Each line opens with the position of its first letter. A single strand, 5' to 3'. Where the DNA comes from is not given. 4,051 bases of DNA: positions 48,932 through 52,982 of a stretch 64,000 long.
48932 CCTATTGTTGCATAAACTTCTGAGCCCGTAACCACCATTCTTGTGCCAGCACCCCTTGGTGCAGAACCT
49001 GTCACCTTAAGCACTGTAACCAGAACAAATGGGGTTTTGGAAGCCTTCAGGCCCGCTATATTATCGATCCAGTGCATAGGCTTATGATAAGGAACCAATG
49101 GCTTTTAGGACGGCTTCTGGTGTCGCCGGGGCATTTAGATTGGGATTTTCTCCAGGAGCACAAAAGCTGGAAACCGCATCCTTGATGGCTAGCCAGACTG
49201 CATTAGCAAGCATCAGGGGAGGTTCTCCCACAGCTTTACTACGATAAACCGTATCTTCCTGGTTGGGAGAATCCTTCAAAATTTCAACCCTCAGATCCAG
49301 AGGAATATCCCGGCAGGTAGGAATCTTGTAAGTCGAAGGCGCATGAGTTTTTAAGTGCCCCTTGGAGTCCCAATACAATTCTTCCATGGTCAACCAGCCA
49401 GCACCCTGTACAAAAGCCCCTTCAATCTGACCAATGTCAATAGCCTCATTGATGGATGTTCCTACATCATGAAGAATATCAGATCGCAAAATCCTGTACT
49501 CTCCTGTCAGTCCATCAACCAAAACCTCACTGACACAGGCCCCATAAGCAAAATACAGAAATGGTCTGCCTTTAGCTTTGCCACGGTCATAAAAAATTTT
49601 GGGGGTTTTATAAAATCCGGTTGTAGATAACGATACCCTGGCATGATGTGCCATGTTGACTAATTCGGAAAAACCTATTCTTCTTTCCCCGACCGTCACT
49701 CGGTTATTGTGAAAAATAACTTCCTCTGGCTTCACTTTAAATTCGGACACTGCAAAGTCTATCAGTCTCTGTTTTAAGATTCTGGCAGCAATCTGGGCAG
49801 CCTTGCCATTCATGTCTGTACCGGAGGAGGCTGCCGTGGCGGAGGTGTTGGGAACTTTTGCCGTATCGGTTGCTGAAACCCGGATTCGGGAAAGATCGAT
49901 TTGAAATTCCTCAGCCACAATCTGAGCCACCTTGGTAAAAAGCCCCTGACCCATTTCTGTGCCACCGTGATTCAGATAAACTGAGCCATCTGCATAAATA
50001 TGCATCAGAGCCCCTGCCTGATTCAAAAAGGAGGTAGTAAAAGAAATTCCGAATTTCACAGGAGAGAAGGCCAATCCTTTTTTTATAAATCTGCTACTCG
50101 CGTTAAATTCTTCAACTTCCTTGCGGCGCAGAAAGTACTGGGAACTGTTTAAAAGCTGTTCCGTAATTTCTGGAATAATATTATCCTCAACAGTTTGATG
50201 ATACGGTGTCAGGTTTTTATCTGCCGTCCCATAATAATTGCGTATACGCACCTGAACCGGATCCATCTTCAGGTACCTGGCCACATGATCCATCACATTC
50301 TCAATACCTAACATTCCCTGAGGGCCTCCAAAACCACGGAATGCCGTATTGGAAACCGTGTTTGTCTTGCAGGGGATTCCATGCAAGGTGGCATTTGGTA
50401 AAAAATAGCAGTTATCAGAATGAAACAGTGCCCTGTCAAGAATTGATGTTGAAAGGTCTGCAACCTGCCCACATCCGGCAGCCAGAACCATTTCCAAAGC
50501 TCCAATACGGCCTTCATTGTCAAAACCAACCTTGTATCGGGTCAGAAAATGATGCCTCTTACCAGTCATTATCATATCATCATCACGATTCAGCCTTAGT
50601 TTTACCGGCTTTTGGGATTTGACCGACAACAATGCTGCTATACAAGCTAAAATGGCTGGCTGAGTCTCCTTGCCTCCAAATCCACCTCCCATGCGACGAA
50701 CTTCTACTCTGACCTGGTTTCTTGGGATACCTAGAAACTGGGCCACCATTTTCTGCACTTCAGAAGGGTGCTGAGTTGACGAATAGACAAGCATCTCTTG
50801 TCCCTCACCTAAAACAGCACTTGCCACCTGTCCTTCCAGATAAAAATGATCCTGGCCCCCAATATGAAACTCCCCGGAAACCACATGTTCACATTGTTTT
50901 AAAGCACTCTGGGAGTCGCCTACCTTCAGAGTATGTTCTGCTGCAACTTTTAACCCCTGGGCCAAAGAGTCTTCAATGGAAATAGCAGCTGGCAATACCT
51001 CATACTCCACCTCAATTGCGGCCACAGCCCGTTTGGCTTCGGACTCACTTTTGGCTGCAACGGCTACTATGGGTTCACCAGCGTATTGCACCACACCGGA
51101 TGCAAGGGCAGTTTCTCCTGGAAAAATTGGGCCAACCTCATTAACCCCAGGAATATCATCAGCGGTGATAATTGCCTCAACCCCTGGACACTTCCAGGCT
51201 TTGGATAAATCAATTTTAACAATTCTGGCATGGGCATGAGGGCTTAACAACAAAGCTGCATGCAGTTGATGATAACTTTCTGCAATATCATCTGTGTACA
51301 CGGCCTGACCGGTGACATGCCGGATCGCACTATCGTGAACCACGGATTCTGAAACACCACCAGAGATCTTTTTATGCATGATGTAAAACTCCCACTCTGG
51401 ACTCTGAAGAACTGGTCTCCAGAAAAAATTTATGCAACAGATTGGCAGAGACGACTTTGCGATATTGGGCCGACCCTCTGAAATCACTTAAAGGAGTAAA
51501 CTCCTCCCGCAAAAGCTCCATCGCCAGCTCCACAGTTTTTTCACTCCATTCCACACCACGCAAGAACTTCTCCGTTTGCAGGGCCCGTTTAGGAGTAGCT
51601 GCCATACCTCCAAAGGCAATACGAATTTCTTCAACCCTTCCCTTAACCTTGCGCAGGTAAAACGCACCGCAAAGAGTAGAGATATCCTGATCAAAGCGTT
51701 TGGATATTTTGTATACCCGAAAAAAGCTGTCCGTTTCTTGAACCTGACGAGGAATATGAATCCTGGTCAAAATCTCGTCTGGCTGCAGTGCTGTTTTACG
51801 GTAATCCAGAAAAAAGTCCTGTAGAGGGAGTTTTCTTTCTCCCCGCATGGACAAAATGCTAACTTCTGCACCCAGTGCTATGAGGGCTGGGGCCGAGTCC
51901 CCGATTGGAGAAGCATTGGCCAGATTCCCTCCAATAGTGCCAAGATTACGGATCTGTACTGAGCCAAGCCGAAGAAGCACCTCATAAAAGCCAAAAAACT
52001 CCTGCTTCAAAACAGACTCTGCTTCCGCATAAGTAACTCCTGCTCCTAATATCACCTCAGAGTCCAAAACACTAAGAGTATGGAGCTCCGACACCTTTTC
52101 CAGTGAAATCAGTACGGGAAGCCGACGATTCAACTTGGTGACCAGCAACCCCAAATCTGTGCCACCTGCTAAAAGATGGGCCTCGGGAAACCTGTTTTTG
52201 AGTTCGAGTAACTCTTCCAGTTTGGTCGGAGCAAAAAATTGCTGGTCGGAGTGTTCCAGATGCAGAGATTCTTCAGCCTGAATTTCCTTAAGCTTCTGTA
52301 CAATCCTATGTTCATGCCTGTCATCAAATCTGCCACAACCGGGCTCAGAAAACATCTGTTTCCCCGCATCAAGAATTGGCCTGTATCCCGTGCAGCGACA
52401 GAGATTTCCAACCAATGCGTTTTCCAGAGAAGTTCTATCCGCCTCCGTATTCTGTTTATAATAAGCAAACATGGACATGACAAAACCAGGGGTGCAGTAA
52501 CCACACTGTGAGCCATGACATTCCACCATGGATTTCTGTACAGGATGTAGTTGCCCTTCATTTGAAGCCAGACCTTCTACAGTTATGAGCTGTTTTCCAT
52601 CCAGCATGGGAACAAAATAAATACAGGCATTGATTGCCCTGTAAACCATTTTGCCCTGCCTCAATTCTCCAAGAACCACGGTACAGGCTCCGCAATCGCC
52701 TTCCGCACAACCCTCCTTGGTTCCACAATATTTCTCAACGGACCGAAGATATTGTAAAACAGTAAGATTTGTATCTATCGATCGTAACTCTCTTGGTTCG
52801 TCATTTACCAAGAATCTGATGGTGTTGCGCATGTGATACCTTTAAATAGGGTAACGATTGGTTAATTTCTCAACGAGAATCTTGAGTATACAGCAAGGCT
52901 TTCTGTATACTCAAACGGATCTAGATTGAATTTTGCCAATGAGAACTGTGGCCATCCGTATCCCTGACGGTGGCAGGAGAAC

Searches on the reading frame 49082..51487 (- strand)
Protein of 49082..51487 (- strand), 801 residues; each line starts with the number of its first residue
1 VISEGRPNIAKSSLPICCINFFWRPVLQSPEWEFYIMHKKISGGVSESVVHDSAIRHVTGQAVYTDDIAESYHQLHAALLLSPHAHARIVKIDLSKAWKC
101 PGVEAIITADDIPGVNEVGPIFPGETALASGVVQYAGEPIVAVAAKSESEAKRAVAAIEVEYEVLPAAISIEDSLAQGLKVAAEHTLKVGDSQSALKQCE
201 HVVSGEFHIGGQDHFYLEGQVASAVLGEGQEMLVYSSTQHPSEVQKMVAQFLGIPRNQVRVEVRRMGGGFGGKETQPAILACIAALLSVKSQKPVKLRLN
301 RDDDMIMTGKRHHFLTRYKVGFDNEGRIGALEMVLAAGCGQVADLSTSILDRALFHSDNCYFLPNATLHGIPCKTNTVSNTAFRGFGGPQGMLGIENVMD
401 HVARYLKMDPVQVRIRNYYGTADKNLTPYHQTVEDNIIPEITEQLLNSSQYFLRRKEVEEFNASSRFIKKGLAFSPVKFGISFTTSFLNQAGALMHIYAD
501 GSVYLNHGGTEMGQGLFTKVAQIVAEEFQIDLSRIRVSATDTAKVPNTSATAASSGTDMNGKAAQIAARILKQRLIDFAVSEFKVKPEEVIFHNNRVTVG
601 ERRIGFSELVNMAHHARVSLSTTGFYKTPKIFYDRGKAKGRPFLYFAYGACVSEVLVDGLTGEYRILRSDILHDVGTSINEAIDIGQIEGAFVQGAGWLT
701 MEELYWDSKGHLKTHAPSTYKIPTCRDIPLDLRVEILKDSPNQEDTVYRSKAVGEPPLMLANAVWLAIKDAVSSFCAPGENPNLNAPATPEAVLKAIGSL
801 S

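Call 12: search_protein_families(library=pfam, proteins=[window:49082-51487:-], max_evalue=0.0001)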
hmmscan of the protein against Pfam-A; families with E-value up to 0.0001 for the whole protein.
window:49082-51487:- (801 aa): 3 families
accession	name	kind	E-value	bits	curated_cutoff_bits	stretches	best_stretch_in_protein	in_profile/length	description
PF20256.3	MoCoBD_2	-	9.1e-99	330.9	27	1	445-729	2-283/283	Molybdopterin cofactor-binding domain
PF02738.23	MoCoBD_1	-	4.5e-90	301.5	27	1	186-418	12-244/244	Molybdopterin cofactor-binding domain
PF01315.27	Ald_Xan_dh_C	-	5e-29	101.3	31.3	1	59-166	1-110/110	Aldehyde oxidase and xanthine dehydrogenase, a/b hammerhead domain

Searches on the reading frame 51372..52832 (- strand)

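Call 12: search_protein_families(library=pfam, proteins=[window:51372-52832:-], max_evalue=0.0001)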
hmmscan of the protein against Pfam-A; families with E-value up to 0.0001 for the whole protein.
window:51372-52832:- (486 aa): 4 families
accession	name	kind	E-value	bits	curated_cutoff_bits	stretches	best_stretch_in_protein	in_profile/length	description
PF00941.27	FAD_binding_5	-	7.6e-51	172.7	27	1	198-362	4-169/170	FAD binding domain in molybdopterin dehydrogenase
PF03450.22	CO_deh_flav_C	-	2.1e-32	111.8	25.5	1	372-472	1-101/102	CO dehydrogenase flavoprotein C-terminal domain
PF01799.25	Fer2_2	-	2.5e-30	104.9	30.3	1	84-157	1-74/75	[2Fe-2S] binding domain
PF00111.32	Fer2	-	9.7e-05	22.7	21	0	9-56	3-51/77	2Fe-2S iron-sulfur cluster binding domain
